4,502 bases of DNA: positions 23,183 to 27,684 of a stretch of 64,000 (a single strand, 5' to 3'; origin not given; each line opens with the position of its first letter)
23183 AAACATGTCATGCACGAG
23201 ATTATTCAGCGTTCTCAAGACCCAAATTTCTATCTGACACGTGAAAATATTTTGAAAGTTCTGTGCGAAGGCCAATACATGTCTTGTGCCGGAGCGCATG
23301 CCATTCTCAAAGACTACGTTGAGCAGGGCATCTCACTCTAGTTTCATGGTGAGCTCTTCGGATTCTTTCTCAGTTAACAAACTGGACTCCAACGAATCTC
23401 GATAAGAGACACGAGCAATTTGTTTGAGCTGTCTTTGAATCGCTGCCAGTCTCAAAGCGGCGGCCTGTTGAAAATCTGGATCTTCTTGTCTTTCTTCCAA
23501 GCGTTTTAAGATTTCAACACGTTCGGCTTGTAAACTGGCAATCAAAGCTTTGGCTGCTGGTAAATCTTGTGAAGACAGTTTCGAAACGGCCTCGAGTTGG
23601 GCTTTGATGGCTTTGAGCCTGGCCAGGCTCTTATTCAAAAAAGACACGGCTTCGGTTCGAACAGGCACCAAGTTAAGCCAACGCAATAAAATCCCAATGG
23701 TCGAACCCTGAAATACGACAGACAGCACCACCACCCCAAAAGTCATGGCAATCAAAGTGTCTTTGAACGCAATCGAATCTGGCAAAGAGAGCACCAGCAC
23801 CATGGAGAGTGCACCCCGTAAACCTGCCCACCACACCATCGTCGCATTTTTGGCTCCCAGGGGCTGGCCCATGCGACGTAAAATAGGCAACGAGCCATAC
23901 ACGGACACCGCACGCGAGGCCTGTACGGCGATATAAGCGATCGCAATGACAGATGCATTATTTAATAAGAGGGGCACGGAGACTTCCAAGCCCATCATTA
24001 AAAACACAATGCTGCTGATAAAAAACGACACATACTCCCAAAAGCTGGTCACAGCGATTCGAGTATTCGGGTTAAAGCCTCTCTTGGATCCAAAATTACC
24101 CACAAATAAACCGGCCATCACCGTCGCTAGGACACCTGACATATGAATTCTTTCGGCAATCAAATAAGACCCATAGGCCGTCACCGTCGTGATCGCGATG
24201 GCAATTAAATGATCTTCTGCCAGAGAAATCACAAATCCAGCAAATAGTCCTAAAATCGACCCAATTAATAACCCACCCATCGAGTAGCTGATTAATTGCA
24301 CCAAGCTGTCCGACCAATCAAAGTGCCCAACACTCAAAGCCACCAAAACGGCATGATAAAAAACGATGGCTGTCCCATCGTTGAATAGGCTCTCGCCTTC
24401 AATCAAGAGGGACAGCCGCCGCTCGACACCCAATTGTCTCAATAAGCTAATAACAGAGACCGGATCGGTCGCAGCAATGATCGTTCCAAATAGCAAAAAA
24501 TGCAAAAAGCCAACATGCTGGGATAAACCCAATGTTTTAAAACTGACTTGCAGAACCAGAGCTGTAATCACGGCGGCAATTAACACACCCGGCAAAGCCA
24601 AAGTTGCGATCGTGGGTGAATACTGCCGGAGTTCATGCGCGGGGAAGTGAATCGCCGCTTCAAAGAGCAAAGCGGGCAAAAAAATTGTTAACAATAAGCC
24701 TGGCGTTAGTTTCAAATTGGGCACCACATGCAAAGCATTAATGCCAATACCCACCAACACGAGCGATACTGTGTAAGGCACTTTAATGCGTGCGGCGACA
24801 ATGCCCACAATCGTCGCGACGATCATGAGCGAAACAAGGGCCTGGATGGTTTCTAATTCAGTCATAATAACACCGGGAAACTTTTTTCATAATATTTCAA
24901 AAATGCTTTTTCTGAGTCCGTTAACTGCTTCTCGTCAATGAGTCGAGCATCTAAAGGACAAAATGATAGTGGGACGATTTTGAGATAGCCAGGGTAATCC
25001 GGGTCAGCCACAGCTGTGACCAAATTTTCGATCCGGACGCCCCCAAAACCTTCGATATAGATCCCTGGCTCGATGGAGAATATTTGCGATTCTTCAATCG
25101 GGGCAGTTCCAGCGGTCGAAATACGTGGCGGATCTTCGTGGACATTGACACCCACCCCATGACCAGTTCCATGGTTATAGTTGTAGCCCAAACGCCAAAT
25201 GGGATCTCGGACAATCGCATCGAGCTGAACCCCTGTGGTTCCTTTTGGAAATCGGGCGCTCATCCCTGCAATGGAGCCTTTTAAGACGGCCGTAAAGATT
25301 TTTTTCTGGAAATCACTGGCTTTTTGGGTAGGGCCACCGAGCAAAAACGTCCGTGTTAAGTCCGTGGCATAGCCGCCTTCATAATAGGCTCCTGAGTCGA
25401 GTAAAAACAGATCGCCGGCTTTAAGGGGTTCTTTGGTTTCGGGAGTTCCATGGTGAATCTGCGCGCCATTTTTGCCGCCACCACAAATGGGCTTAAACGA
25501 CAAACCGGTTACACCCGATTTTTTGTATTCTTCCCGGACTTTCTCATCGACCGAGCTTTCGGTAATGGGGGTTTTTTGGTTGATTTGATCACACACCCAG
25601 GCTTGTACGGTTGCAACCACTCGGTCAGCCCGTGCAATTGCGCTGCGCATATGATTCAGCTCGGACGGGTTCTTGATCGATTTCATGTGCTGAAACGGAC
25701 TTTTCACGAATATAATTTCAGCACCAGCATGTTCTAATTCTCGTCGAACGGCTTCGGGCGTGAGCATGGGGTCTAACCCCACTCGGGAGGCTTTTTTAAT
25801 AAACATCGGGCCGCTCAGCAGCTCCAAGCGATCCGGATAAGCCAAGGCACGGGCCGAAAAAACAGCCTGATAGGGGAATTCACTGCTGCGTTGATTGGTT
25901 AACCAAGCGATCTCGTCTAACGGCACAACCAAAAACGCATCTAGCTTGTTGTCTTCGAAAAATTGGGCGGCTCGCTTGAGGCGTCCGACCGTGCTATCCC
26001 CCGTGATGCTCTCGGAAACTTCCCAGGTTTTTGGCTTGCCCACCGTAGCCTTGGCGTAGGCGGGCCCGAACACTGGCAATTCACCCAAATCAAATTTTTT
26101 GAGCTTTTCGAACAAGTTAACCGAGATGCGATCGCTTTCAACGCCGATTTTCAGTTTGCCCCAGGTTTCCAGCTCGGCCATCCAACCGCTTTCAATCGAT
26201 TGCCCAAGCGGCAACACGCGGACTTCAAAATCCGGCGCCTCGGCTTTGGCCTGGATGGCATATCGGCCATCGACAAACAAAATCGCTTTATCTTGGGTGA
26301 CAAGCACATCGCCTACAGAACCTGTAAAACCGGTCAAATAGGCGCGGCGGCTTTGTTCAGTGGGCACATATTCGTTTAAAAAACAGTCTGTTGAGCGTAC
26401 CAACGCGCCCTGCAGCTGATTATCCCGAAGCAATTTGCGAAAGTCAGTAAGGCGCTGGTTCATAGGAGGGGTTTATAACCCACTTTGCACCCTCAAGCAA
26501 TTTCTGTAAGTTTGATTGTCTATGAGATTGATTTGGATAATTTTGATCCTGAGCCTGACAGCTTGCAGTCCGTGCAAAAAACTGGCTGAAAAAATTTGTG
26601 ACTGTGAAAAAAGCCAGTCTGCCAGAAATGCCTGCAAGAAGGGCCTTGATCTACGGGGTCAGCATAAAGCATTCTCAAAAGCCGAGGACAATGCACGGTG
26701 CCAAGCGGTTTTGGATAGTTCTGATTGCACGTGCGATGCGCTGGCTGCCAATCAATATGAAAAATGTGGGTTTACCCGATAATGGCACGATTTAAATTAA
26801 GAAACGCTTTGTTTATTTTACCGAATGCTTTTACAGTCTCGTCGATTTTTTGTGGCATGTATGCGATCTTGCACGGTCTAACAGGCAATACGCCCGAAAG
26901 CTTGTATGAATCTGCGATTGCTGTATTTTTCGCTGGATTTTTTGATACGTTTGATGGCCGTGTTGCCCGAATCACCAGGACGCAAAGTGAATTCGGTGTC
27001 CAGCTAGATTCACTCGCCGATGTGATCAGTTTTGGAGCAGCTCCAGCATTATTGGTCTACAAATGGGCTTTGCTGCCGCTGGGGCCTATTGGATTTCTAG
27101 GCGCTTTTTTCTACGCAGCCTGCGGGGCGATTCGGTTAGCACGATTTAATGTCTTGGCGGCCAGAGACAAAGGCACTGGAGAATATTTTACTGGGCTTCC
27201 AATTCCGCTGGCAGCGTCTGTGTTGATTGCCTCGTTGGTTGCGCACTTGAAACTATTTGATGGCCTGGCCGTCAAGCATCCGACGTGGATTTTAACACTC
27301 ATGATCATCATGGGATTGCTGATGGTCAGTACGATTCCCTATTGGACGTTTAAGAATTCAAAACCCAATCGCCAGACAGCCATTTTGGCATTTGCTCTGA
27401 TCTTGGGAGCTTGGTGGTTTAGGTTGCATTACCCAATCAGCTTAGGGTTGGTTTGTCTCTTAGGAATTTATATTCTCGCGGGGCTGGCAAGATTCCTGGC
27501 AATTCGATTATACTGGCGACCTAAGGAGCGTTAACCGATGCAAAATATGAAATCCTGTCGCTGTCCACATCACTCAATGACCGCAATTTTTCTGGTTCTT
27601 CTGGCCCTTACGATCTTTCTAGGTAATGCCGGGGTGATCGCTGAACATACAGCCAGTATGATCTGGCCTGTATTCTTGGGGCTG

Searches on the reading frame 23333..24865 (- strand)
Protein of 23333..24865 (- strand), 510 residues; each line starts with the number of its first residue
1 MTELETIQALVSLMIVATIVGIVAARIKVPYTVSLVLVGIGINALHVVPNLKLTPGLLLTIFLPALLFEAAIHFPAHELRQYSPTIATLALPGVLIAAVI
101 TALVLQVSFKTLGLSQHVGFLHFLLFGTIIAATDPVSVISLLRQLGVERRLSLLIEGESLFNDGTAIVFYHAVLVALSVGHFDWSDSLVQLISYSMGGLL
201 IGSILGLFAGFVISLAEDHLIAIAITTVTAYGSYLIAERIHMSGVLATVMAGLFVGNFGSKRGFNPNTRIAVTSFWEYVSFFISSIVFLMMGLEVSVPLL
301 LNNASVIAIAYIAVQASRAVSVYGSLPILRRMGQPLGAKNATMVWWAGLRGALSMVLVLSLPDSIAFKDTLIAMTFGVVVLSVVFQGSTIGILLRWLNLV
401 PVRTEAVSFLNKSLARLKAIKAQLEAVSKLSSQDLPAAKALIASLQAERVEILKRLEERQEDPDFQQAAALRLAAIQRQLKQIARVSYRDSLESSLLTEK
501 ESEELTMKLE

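Call 74: search_protein_families(library=pfam, proteins=[window:23333-24865:-], max_evalue=0.00001)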
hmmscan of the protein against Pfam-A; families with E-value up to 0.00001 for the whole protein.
window:23333-24865:- (510 aa): 1 family
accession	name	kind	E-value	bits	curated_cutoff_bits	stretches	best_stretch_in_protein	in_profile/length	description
PF00999.27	Na_H_Exchanger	-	1.3e-63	215.5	26.2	1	15-396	2-375/375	Sodium/hydrogen exchanger, transmembrane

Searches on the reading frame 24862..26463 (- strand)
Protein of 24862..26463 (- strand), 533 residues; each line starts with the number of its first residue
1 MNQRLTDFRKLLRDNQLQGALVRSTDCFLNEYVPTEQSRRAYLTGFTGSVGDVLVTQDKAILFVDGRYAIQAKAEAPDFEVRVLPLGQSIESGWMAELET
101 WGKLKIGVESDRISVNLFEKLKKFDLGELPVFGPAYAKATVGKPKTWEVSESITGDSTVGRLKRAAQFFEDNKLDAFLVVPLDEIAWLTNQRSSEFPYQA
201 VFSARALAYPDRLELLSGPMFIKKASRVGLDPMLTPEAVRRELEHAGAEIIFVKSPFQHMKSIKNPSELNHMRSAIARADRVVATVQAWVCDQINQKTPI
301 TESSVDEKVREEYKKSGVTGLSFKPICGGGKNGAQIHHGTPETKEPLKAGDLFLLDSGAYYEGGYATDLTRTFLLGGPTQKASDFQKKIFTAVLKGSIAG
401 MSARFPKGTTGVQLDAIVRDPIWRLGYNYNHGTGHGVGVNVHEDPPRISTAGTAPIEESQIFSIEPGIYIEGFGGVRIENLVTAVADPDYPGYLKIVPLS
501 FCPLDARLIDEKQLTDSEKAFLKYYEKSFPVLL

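Call 74: search_protein_families(library=pfam, proteins=[window:24862-26463:-], max_evalue=0.00001)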
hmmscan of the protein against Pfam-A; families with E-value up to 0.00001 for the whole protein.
window:24862-26463:- (533 aa): 3 families
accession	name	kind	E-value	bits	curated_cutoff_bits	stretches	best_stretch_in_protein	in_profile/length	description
PF00557.29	Peptidase_M24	-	2.5e-54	184.7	23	1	271-483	2-205/208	Metallopeptidase family M24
PF01321.24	Creatinase_N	-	2.3e-20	73.8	22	1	4-123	1-108/128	Creatinase/Prolidase N-terminal domain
PF16189.11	Creatinase_N_2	-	1.7e-16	61.1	29.7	1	145-215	9-79/161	Creatinase/Prolidase N-terminal domain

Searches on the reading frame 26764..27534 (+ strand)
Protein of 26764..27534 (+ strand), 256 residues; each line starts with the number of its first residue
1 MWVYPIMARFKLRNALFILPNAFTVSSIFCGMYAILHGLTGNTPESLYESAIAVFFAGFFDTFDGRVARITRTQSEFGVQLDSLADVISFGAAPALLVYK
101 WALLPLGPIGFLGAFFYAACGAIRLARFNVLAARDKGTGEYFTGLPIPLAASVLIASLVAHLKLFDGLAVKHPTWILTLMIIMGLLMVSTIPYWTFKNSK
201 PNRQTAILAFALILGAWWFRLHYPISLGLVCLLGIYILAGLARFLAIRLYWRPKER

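Call 87: search_protein_families(library=pfam, proteins=[window:26764-27534:+], max_evalue=0.001)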
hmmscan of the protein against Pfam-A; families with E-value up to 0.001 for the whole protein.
window:26764-27534:+ (256 aa): 1 family
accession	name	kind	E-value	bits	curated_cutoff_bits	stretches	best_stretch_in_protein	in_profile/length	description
PF01066.26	CDP-OH_P_transf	-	2.5e-20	73.9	22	1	18-182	2-131/152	CDP-alcohol phosphatidyltransferase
